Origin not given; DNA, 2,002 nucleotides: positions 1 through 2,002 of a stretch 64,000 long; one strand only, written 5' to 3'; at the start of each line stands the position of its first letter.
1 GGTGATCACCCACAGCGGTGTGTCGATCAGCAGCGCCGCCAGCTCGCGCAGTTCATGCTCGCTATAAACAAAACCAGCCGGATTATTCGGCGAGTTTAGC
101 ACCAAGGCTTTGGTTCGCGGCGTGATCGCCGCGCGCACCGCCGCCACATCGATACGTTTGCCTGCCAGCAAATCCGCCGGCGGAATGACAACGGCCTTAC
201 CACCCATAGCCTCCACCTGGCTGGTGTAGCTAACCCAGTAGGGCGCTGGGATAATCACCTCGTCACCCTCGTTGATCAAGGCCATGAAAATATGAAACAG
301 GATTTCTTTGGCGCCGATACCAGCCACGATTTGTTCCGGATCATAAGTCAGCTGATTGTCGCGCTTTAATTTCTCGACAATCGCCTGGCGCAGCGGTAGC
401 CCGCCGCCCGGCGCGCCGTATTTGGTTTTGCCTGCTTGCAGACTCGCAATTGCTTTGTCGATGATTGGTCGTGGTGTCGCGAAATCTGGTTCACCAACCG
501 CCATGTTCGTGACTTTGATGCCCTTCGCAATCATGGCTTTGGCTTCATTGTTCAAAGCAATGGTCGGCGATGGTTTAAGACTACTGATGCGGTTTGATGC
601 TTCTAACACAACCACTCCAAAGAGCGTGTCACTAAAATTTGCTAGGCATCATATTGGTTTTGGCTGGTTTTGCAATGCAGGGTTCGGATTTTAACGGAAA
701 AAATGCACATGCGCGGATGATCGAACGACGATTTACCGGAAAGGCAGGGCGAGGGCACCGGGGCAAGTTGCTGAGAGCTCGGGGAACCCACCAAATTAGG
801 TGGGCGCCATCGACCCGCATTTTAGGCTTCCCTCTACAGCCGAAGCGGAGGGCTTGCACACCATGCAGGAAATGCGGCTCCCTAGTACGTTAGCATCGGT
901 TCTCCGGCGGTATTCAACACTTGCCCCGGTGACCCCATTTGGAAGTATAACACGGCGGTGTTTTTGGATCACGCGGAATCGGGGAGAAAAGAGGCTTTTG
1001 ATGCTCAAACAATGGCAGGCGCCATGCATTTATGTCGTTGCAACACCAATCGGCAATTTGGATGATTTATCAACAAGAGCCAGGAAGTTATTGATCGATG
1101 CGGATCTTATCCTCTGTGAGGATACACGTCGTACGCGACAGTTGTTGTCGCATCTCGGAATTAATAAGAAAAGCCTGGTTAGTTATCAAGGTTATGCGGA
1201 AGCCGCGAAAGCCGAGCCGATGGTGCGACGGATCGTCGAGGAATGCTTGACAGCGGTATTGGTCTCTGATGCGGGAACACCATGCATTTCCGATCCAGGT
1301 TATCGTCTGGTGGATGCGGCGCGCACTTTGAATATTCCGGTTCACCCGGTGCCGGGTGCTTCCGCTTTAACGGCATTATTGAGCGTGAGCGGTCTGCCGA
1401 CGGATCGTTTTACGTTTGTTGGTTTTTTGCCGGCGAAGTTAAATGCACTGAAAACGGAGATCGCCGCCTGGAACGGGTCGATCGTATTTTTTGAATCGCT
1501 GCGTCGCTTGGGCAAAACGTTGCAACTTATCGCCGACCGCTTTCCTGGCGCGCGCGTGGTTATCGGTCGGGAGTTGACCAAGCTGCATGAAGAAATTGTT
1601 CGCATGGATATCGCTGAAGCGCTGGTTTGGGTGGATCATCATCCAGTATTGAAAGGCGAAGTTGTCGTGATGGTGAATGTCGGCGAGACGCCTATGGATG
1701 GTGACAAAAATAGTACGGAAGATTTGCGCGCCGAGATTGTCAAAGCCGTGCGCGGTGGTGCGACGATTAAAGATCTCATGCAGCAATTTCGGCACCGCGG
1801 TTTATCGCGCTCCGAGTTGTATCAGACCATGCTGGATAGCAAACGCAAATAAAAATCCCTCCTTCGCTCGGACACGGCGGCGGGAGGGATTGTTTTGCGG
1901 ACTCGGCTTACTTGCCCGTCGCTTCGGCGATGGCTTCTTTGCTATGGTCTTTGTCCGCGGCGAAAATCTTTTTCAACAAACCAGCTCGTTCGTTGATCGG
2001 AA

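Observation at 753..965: Highly structured ~180-nt RNA candidate in the aminotransferase/rsmI divergent gap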

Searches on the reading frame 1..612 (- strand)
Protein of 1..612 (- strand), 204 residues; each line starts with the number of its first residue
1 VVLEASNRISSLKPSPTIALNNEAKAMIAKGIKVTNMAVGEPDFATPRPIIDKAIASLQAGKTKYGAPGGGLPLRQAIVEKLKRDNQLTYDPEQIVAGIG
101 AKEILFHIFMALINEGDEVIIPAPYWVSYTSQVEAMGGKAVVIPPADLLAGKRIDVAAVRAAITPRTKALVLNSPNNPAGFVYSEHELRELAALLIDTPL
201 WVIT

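Call 45: search_protein_families(library=pfam, proteins=[window:1-612:-])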
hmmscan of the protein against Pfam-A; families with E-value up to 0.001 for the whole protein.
window:1-612:- (204 aa): 2 families
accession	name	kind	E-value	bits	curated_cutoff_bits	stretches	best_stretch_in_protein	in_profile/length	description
PF00155.27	Aminotran_1_2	-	2.3e-30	106.4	19.7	1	33-199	2-179/361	Aminotransferase class I and II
PF01041.23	DegT_DnrJ_EryC1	-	7e-06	25.9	19.8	1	111-171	59-117/360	DegT/DnrJ/EryC1/StrS aminotransferase family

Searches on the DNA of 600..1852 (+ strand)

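Call 4: search_rna_families(source=window, start=600, end=1100, threshold=evalue, max_evalue=10, show_alignments=3)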
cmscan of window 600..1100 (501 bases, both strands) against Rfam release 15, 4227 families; matches with E-value up to 10: 2.
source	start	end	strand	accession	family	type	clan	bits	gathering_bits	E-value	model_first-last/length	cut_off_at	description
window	751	935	-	RF00013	6S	Gene;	-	67.4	46.4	3e-13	1-187/187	no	6S / SsrS RNA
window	1040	1092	-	RF02039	SPRY4-IT1_2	Gene; lncRNA;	-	12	40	3.3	65-120/120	no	SPRY4-IT1 conserved region 2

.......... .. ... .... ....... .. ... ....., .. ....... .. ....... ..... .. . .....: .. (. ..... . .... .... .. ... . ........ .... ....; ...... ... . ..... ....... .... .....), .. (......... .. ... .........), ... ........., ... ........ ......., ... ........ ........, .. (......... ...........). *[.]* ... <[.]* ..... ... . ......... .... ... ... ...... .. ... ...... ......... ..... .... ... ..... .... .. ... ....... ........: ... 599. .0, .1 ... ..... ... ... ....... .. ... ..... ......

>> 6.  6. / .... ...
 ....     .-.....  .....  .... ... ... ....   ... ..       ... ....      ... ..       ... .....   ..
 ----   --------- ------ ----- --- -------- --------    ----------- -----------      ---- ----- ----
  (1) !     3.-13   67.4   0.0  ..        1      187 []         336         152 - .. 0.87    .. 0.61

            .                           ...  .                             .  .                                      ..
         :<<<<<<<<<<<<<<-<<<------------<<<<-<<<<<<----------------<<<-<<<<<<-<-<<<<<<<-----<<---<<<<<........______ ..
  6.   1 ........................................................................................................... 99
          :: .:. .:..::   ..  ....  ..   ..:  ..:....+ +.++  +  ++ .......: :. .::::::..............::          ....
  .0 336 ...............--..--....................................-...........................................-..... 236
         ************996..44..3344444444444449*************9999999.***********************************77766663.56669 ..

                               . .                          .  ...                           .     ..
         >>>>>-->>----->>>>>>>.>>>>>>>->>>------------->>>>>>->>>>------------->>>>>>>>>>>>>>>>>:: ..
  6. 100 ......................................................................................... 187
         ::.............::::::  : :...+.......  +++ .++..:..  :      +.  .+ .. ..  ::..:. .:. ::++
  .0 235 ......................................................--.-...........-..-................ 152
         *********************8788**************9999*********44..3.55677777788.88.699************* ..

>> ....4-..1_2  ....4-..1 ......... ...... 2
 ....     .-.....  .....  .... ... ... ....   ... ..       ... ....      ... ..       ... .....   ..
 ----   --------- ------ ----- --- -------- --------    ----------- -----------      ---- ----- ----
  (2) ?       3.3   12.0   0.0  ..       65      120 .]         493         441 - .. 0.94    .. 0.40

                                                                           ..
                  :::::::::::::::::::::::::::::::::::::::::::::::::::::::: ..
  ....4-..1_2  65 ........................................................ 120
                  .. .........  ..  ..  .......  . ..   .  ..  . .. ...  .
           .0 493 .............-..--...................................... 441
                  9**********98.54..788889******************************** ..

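Call 17: search_rna_families(sources=[L002, L003, L004, L005, L006, L007, L008, L009], threshold=gathering)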
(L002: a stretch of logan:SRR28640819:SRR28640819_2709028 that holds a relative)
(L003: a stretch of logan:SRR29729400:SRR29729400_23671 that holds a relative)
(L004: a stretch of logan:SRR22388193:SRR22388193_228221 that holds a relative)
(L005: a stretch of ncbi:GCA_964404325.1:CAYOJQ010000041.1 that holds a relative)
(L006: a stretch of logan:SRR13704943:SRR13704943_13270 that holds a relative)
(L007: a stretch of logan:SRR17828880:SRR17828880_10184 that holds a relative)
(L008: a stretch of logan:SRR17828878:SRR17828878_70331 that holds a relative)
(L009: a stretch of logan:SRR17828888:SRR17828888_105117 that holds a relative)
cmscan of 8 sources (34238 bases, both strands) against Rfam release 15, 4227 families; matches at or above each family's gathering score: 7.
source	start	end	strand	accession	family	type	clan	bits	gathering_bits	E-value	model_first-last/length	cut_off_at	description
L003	2199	2383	-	RF00013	6S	Gene;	-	65.7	46.4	5.2e-11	1-187/187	no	6S / SsrS RNA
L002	127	311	-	RF00013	6S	Gene;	-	65.5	46.4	5.7e-11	1-187/187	no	6S / SsrS RNA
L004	1057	1237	-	RF00013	6S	Gene;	-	64.1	46.4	1.2e-10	1-187/187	no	6S / SsrS RNA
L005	2227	2346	-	RF00013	6S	Gene;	-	58.9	46.4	2.1e-09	38-149/187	no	6S / SsrS RNA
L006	110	289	-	RF00013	6S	Gene;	-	57.2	46.4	5.4e-09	1-187/187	no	6S / SsrS RNA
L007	2219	2396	-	RF00013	6S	Gene;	-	51.6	46.4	1.2e-07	1-187/187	no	6S / SsrS RNA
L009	1196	1373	-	RF00013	6S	Gene;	-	51.6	46.4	1.2e-07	1-187/187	no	6S / SsrS RNA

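Call 23: search_rna_families(sources=[L010, L012, L013], threshold=gathering)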
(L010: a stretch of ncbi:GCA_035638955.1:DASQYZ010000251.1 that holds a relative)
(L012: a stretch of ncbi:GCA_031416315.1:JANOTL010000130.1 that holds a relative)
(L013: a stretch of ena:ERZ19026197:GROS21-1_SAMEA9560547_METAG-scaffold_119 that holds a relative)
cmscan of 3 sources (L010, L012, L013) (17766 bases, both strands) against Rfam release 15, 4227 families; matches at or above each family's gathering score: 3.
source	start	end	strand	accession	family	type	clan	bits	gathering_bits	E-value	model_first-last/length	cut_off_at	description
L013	2215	2399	-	RF00013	6S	Gene;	-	75.5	46.4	1.2e-13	1-187/187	no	6S / SsrS RNA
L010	23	213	-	RF00013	6S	Gene;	-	62.2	46.4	1.8e-10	1-187/187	no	6S / SsrS RNA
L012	2317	2522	-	RF00013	6S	Gene;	-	55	46.4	9.2e-09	1-187/187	no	6S / SsrS RNA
